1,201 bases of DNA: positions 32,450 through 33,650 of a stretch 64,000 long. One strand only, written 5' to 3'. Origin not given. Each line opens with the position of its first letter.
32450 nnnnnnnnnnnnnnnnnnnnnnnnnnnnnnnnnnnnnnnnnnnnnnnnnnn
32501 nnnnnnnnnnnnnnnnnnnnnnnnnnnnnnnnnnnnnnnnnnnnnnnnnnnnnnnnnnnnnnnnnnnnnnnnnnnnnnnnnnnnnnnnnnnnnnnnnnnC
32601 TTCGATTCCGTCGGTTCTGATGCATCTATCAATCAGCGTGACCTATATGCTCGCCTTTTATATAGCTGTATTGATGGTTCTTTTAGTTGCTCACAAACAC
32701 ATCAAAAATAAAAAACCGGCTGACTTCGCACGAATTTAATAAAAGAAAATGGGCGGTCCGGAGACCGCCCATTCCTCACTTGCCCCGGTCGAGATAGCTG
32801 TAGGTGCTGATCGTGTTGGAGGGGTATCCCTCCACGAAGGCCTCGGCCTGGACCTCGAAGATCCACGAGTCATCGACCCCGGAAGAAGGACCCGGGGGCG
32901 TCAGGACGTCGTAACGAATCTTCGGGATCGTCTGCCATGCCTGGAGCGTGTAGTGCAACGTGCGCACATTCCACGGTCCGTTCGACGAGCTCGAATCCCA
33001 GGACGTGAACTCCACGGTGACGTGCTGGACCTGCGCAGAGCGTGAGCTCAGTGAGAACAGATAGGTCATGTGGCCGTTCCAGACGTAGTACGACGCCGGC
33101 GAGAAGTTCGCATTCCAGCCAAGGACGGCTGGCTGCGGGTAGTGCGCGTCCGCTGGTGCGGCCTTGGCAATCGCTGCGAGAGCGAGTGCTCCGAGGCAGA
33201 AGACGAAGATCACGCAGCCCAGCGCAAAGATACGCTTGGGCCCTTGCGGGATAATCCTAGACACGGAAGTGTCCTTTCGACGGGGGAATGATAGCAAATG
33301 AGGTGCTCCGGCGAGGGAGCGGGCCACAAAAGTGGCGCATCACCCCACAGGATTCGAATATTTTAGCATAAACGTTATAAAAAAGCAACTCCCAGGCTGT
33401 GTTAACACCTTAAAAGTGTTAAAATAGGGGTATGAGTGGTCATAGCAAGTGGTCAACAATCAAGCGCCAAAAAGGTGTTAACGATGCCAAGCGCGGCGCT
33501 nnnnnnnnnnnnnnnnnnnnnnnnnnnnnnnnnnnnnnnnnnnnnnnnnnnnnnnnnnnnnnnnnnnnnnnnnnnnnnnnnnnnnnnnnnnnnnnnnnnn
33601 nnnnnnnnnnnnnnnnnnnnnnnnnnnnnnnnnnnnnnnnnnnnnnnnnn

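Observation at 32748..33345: High-GC island 3: secreted, Cys-free protein of about 162 aa between comEC and yebC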

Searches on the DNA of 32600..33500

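Call 17: search_rna_families(source=window, start=32600, end=33500, threshold=evalue, max_evalue=10)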
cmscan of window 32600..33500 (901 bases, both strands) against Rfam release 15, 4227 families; matches with E-value up to 10: 4.
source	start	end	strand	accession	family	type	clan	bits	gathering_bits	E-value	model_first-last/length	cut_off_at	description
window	32604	32751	+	RF00225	IRES_Tobamo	Cis-reg; IRES;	-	20.2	50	2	1-151/151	no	Tobamovirus internal ribosome entry site (IRES)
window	32600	32837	+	RF01756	rne-II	Cis-reg;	-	18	50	0.015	37-287/287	5'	rne-II RNA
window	32657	32680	-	RF01335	CRISPR-DR22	Gene; CRISPR;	-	16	50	2.2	1-36/36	no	CRISPR RNA direct repeat element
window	32726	32781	+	RF02066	STnc320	Gene; sRNA;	-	15.3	50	6.8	1-55/55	no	Salmonella enterica sRNA STnc320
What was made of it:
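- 33265..33357 (-): 5' UTR of about 93 nt, GC 0.59. It contains a predicted structured element at 33298-33348 and the SD AAAGGA at 33272-33277. In the structured element, an 8-bp closing stem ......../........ encloses two hairpins. There is no Rfam match (call 17).
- Closest known: 5' stem-loop or SD-like mRNA stabilisers of Gram-positive bacteria. Different: There is no Rfam family (call 17), and the covariation rests on four sequences.
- Tried and rejected: Rfam on the leader and terminator: only sub-threshold noise (call 17).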

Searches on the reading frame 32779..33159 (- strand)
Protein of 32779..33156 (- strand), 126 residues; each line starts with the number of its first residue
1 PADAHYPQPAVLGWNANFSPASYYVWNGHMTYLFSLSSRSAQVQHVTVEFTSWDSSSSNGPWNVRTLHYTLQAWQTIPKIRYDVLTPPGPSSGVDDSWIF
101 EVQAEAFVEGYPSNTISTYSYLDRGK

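Call 35: search_protein_representatives(protein=window:32779-33156:-)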
Query: 126 residues. Proteins with E-value up to 0.001 (for the whole library): 4; up to 1e-10: 2; up to 1e-30: 1. The best 4 are listed.
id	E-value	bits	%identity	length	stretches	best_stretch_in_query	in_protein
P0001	2.8e-81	286.3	100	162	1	1-126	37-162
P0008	6.0e-15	71.7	35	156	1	6-120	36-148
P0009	6.5e-10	55.4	28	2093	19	51-86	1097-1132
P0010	2.1e-04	37.5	33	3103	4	9-63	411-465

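Call 36: predict_structure(protein=window:32779-33156:-)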
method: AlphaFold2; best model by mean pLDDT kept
length: 126 residues; sequences in the alignment: 1
mean_pLDDT: 45.6   pTM: 0.37
mean pLDDT of the five models: 45.6, 45.0, 41.4, 37.8, 36.7
residues with pLDDT >= 90: 0; 70-90: 0; 50-70: 34; < 50: 92
segments of 3 or more residues with pLDDT < 50: 1-17, 25-29, 41-47, 55-99, 112-120, 122-126
pLDDT, mean of each block of 10 residues (from residue 1): 39 42 49 53 49 46 41 45 42 43 52 46 43
secondary structure, 60 per line:
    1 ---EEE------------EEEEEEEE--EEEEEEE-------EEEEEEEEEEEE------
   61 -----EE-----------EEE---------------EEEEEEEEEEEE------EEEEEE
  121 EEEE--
elements in order: E4-6 E19-26 E29-35 E43-54 E79-81 E97-108 E115-124
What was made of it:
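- Tried and rejected: Single-sequence AF2 gave pLDDT 45.6 and was unusable (call 36).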

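Call 38: find_encoding_contigs(protein=P0008, flank=6000, max_places=8)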
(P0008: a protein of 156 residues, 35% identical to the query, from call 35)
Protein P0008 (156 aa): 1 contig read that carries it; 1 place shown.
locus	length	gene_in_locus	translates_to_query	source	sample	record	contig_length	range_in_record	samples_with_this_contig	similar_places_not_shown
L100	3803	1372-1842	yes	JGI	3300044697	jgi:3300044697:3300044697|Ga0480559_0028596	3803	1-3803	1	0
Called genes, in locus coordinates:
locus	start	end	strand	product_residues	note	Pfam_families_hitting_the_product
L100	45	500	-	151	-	PF00293:NUDIX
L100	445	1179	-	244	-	PF20772:TACO1_YebC_N, PF01709:Transcrip_reg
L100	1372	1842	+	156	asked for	-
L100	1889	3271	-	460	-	PF03772:Competence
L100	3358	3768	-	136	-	PF00583:Acetyltransf_1, PF13420:Acetyltransf_4 (weak), PF13673:Acetyltransf_10, PF13508:Acetyltransf_7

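Call 49: search_protein_families(library=pfam, proteins=[P0008], max_evalue=1)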
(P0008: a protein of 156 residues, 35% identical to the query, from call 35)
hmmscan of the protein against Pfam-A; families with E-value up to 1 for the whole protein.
P0008 (156 aa): 0 families

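Call 63: predict_structure(alignment_id=A4)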
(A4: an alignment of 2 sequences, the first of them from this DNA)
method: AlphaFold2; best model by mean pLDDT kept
length: 127 residues; sequences in the alignment: 2
mean_pLDDT: 73.1   pTM: 0.69
mean pLDDT of the five models: 73.1, 64.6, 48.5, 38.5, 35.6
residues with pLDDT >= 90: 6; 70-90: 69; 50-70: 44; < 50: 8
segments of 3 or more residues with pLDDT < 50: 1-3, 92-95
pLDDT, mean of each block of 10 residues (from residue 1): 57 74 66 82 88 66 76 86 68 55 85 84 61
secondary structure, 60 per line:
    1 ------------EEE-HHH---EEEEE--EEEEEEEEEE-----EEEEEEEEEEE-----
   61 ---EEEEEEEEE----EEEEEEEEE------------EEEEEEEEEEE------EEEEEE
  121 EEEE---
elements in order: E13-15 E23-27 E30-39 E45-55 E64-72 E77-85 E98-108 E115-124
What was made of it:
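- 32779..33159 (-): Mature domain of 127 aa (type A). It is Cys-free, all-beta, and predicted to be an Ig-like beta-sandwich. The stop codon is at 32776-32778. AF2 on a two-sequence alignment gave pLDDT 73, pTM 0.69 and 8 strands (call 63).
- Only the best of five models reaches pLDDT 73; the others score 65, 48, 38 and 36 (call 63).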

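Call 65: fold_search(model_id=the predicted structure, library=pdb)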
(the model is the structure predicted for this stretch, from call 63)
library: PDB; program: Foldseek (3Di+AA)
matches with E <= 10: 1476; with E <= 0.001: 2
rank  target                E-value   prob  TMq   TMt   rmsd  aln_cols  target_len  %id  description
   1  8b7d                  2.9e-04  1.00  0.50  0.45   6.1       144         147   11  Luminal domain of TMEM106B (released 2023-07-19)
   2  3isy                  7.9e-04  1.00  0.53  0.57   4.8       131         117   11  Crystal structure of an intracellular proteinase inhibitor (ipi, bsu11130) from bacillus subtilis at 2.61 A resolution (released 2009-09-15)
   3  6byi_A                1.0e-03  1.00  0.55  0.10   4.4       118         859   10  Crystal structure of the acid-base mutant (E477A) of the GH2 exo-beta-mannanase from Xanthomonas axonopodis pv. citri (released 2018-07-18)
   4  6byg_A                1.1e-03  1.00  0.54  0.10   4.5       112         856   11  Crystal structure of the nucleophile mutant (E575A) of the GH2 exo-beta-mannanase from Xanthomonas axonopodis pv. citr (released 2018-07-18)
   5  6byc                  1.3e-03  1.00  0.55  0.10   4.4       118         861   10  Crystal structure of the GH2 exo-beta-mannanase from Xanthomonas axonopodis pv. citri (released 2018-07-18)
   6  6bye_A                1.8e-03  1.00  0.57  0.11   4.4       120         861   11  Crystal structure of the GH2 exo-beta-mannanase from Xanthomonas axonopodis pv. citri in complex with mannose (released 2018-07-18)
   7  3cmg                  2.3e-03  1.00  0.43  0.12   8.8       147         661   12  Crystal structure of putative beta-galactosidase from Bacteroides fragilis (released 2008-04-29)
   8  3fn9_C                2.4e-03  1.00  0.44  0.10   9.5       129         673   15  Crystal structure of putative beta-galactosidase from bacteroides fragilis (released 2009-01-13)
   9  4r7x_B                2.6e-03  0.90  0.30  0.26  11.3       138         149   12  Crystal structure of N-lobe of human ARRDC3(1-180) (released 2014-10-01)
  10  4r7v                  2.9e-03  0.92  0.30  0.27   9.6       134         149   12  Crystal structure of N-lobe of human ARRDC3(1-165) (released 2014-10-01)
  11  5t9a_C                3.6e-03  1.00  0.52  0.11   5.8       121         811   15  Crystal structure of BuGH2Cwt (released 2017-09-13)
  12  5z87_B                4.0e-03  1.00  0.47  0.09   7.4       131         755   11  Structural of a novel b-glucosidase EmGH1 at 2.3 angstrom from Erythrobacter marinus (released 2019-02-06)
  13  6r5p_B                4.3e-03  1.00  0.49  0.10   7.4       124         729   10  The crystal structure of Glycoside Hydrolase BglX inactive mutant D286N from P. aeruginosa in complex with glucose (released 2020-04-15)
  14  5xxm_B                4.5e-03  1.00  0.49  0.10   6.4       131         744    9  Crystal structure of GH3 beta-glucosidase from Bacteroides thetaiotaomicron in complex with gluconolactone (released 2017-12-13)
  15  5z1a                  4.5e-03  1.00  0.44  0.12   8.8       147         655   12  The crystal structure of Bacteroides fragilis beta-glucuronidase in complex with uronic isofagomine (released 2018-12-12)
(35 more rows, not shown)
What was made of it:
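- Closest known: DUF11. Same: The type A model is also an Ig-like beta-sandwich (calls 63, 65).
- Calls 63 and 65.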

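Call 78: search_protein_families(library=ncbifam, proteins=[P0008], max_evalue=1)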
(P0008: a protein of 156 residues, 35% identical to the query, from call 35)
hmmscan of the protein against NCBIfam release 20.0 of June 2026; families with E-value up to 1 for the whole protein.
P0008 (156 aa): 0 families

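Call 79: search_protein_families(library=phrogs, proteins=[P0008], max_evalue=0.1)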
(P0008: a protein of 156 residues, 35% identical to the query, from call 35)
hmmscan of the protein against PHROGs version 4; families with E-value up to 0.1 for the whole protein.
P0008 (156 aa): 0 families

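Call 80: search_solved_structures(query=A4, max_evalue=10)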
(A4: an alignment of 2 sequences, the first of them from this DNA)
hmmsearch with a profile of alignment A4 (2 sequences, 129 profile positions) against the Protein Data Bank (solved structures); distinct sequences matched with E-value up to 10: 0.

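Call 81: find_related_loci(query=A4, collection=viral_contigs, flank=3000)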
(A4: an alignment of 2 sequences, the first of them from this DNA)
Query A4 (127 aa) in viral_contigs; peptide patterns used: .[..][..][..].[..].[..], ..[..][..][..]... (x = any residue, [..] = any of these).
20 stretches matched a pattern, but none encodes a relative of the query by tblastn (E <= 1e-3).

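Call 84: fold_search(model_id=the predicted structure, library=viral)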
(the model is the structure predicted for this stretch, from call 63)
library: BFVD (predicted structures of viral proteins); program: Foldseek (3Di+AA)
matches with E <= 10: 964; with E <= 0.001: 1
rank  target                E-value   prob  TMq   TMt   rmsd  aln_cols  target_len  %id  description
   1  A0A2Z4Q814            5.9e-04  1.00  0.52  0.45   5.4       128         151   12  (no name in the UniProt tables at hand)
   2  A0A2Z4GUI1            3.7e-03  1.00  0.49  0.39   5.5       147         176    7  (no name in the UniProt tables at hand)
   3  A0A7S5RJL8            4.6e-03  1.00  0.59  0.42   5.2       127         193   10  (no name in the UniProt tables at hand)
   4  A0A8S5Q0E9            4.6e-03  0.84  0.32  0.16   7.9       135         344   14  Uncharacterized protein [Siphoviridae sp. ctMOb8]
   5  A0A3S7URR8            4.9e-03  1.00  0.42  0.44   5.7       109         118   17  (no name in the UniProt tables at hand)
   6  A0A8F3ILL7            5.1e-03  1.00  0.52  0.46   3.4       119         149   12  (no name in the UniProt tables at hand)
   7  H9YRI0                5.1e-03  1.00  0.45  0.34   7.6       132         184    8  (no name in the UniProt tables at hand)
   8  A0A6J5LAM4            6.7e-03  1.00  0.52  0.47   6.0       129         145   10  Uncharacterized protein [uncultured Caudovirales phage]
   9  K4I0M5                6.7e-03  1.00  0.39  0.36  11.7       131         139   10  Uncharacterized protein [Lactobacillus phage ATCC 8014-B2]
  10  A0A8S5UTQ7            8.2e-03  0.97  0.36  0.38  12.1       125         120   11  Outer membrane protein assembly factor [Myoviridae sp. ctYA416]
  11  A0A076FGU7            9.1e-03  1.00  0.61  0.10   3.2       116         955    6  Uncharacterized protein [Aureococcus anophagefferens virus]
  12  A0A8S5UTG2            9.1e-03  1.00  0.40  0.38  11.7       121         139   12  Uncharacterized protein [Myoviridae sp. ctYA416]
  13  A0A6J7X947            9.6e-03  1.00  0.47  0.42   6.1       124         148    8  Uncharacterized protein [uncultured Caudovirales phage]
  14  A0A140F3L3            1.0e-02  1.00  0.46  0.15   6.4       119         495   12  Uncharacterized protein [Pyrobaculum filamentous virus 1]
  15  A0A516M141            1.1e-02  1.00  0.43  0.21   5.9       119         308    8  (no name in the UniProt tables at hand)
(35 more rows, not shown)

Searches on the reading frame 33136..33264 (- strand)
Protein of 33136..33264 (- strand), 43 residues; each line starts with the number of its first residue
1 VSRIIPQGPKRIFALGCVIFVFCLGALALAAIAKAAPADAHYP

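Call 34: find_related_loci(query=A2, collection=metagenome_contigs, flank=2500)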
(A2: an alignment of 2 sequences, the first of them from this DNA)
Query A2 (43 aa) in metagenome_contigs; peptide patterns used: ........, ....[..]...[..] (x = any residue, [..] = any of these).
56 stretches matched a pattern; 1 encode a relative of the query (tblastn E <= 1e-3); 1 distinct loci.
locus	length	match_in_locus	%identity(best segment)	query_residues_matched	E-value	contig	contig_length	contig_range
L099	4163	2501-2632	70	1-43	2e-16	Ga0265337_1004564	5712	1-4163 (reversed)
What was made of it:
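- Tried and rejected: The metagenome scan with the N-terminal peptide found only one locus (call 34).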
